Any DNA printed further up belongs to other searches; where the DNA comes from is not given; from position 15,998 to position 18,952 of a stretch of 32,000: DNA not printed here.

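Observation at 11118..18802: An AT-rich, HIP1-free island encodes a minimal aryl-acid NRPS-like pathway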

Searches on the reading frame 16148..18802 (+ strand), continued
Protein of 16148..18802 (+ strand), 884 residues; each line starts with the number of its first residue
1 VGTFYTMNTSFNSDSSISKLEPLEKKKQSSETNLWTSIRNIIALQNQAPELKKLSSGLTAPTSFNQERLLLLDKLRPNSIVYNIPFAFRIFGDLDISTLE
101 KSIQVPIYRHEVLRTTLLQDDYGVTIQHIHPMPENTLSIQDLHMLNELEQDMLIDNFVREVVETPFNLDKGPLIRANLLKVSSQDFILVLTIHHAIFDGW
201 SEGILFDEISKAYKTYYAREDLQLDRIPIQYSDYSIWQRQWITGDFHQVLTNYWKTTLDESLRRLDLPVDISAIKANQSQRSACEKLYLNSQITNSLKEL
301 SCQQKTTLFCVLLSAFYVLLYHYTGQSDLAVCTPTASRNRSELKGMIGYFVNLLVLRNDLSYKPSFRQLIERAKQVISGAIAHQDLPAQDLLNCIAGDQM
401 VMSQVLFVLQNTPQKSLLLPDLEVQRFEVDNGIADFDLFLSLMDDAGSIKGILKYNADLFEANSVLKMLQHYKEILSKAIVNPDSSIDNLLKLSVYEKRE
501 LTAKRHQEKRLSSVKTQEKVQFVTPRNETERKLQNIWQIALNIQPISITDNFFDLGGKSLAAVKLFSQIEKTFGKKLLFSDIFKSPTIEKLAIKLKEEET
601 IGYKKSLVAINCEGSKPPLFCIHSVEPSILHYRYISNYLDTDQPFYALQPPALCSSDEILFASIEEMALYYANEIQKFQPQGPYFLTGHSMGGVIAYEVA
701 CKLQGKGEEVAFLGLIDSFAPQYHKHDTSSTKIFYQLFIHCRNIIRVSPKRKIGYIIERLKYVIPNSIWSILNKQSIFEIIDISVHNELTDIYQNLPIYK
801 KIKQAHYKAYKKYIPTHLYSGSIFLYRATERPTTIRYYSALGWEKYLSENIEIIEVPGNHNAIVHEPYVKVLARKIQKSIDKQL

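Call 33: find_encoding_contigs(protein=P0012, flank=10000, max_places=1)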
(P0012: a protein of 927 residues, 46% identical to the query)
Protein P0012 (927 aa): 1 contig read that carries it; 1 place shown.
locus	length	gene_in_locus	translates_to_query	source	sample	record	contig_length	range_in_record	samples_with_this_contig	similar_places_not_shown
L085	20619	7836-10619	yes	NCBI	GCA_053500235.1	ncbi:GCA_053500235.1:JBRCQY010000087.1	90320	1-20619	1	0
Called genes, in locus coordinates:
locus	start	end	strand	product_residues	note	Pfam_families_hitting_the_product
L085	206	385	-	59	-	-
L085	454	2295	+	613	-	PF00005:ABC_tran, PF13555:AAA_29 (faint), PF02463:SMC_N (weak)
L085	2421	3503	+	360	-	PF01757:Acyl_transf_3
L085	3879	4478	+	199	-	PF01947:Rv2949c-like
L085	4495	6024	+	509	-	PF00501:AMP-binding, PF13193:AMP-binding_C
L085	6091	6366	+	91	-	PF05635:23S_rRNA_IVP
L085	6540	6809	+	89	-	PF00550:PP-binding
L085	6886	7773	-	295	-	PF00135:COesterase, PF20434:BD-FAE, PF07859:Abhydrolase_3, PF01738:DLH (faint), PF12146:Hydrolase_4 (faint), PF00326:Peptidase_S9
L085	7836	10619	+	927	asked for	PF00668:Condensation, PF00550:PP-binding, PF12146:Hydrolase_4 (weak), PF00975:Thioesterase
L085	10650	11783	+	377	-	PF20706:GT4-conflict (weak), PF13439:Glyco_transf_4, PF13579:Glyco_trans_4_4, PF00534:Glycos_transf_1, PF13692:Glyco_trans_1_4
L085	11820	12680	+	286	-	PF13489:Methyltransf_23, PF08241:Methyltransf_11, PF08242:Methyltransf_12 (weak), PF13649:Methyltransf_25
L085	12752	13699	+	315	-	PF00535:Glycos_transf_2, PF10111:Glyco_tranf_2_2 (weak), PF13641:Glyco_tranf_2_3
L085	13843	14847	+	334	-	-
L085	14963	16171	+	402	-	PF00534:Glycos_transf_1, PF13692:Glyco_trans_1_4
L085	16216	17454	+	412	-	PF13439:Glyco_transf_4, PF13579:Glyco_trans_4_4 (weak), PF00534:Glycos_transf_1, PF20706:GT4-conflict, PF13692:Glyco_trans_1_4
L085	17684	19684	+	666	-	PF12708:Pect-lyase_RHGA_epim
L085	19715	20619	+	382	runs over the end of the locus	PF13439:Glyco_transf_4 (weak), PF20706:GT4-conflict, PF00534:Glycos_transf_1, PF13692:Glyco_trans_1_4, PF13524:Glyco_trans_1_2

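Call 34: find_encoding_contigs(protein=P0010, flank=10000, max_places=1)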
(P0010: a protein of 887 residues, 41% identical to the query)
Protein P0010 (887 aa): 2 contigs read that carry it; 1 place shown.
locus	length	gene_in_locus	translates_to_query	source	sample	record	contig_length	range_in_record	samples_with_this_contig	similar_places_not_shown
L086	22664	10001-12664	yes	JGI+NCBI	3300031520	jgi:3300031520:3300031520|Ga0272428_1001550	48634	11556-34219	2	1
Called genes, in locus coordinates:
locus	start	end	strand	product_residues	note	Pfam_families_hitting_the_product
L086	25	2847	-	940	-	PF01590:GAF, PF13185:GAF_2, PF00989:PAS, PF08447:PAS_3, PF08448:PAS_4, PF13426:PAS_9, PF00512:HisKA, PF02518:HATPase_c, +3 more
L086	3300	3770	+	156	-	PF02391:MoaE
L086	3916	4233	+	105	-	-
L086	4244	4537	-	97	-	PF09876:DUF2103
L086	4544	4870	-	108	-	PF02617:ClpS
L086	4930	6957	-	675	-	PF12831:FAD_oxidored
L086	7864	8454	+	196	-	PF01947:Rv2949c-like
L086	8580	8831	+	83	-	PF00550:PP-binding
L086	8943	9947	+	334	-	PF08100:Dimerisation, PF00891:Methyltransf_2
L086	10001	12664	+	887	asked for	PF00668:Condensation, PF00550:PP-binding, PF00975:Thioesterase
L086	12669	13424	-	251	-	PF22624:AASDHPPT_N, PF01648:ACPS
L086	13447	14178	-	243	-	PF00535:Glycos_transf_2, PF10111:Glyco_tranf_2_2 (faint), PF13641:Glyco_tranf_2_3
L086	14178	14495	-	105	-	PF00936:BMC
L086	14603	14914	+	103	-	PF00067:p450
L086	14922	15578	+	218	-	PF02353:CMAS (weak), PF01209:Ubie_methyltran, PF13489:Methyltransf_23, PF07021:MetW, PF13847:Methyltransf_31, PF08241:Methyltransf_11, PF08242:Methyltransf_12, PF13649:Methyltransf_25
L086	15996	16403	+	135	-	-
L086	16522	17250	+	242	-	PF00561:Abhydrolase_1, PF12146:Hydrolase_4, PF12697:Abhydrolase_6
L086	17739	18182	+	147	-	PF18648:ADPRTs_Tse2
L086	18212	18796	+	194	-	-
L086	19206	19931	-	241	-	PF13030:DUF3891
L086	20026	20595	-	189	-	PF03653:UPF0093, PF05425:CopD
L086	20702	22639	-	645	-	PF00664:ABC_membrane, PF00005:ABC_tran, PF02463:SMC_N (faint)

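Call 35: find_encoding_contigs(protein=P0008, flank=10000, max_places=1)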
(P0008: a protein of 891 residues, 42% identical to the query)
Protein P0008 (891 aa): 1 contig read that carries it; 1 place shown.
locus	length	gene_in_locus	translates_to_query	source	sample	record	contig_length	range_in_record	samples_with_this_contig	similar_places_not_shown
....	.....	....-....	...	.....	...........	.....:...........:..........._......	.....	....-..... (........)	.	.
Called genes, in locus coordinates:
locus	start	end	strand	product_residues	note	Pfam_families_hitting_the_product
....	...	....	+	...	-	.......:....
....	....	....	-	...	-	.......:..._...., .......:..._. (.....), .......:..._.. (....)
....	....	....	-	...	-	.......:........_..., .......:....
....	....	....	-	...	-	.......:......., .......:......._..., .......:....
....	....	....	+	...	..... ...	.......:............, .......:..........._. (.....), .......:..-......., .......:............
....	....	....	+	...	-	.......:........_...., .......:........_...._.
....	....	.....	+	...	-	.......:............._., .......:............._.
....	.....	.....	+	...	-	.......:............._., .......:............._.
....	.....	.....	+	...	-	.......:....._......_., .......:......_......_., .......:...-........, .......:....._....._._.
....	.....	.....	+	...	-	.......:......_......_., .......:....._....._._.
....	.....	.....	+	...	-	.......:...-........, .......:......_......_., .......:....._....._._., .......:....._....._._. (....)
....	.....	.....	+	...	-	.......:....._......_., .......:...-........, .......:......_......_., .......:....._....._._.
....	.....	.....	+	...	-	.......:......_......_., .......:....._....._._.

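Call 40: search_solved_structures(query=window:16148-18802:+, max_evalue=1e-10, show_alignments=0)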
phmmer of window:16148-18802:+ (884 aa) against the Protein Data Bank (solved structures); distinct sequences matched with E-value up to 1e-10: 64 (the best 60 are shown).
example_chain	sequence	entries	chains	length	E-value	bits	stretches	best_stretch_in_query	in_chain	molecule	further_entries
4zxh_A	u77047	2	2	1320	1.2e-71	245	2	515-877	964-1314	ABBFA_003403 | Tyrocidine synthetase 3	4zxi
5u89_A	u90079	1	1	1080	1.3e-67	231.6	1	40-503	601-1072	Amino acid adenylation domain protein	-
2jgp_A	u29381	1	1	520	2.1e-63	217.7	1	60-485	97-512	TYROCIDINE SYNTHETASE 3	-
6p1j_A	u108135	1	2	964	3.2e-62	213.7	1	61-489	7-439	Txo2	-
6oyf_A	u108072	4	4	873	9.9e-61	208.8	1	59-498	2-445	Txo1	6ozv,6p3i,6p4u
8z0q_C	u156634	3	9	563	2.2e-60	207.7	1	55-490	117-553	Special condensation domain in NRPS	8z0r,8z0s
8xjz_C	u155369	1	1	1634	6.5e-56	192.9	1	59-506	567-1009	Peptide synthetase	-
6mfz_A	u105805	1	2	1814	1.2e-54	188.7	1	51-504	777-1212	Linear gramicidin synthase subunit A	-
9be3_A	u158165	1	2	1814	1.3e-54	188.6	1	51-504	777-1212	Linear gramicidin synthase subunit A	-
9meh_A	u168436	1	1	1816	1.3e-54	188.6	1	51-504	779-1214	Linear gramicidin synthase subunit A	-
9be4_A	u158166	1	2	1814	4.9e-54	186.7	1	51-504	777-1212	Linear gramicidin synthase subunit A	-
2vsq_A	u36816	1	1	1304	5.2e-48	166.8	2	66-492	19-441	SURFACTIN SYNTHETASE SUBUNIT 3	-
9lcp_A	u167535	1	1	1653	2.1e-46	161.5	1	61-477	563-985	PvdL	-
9lcq_A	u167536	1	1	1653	2.8e-46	161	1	61-477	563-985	PvdL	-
9lco_A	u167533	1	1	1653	8.2e-46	159.5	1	61-477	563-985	PvdL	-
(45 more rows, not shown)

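Call 52: find_encoding_contigs(protein=P0001, flank=10000, max_places=3)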
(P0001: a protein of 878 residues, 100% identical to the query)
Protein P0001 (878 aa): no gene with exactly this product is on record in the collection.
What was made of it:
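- Tried and rejected: The 878-aa version (P0001) is not on record (call 52).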
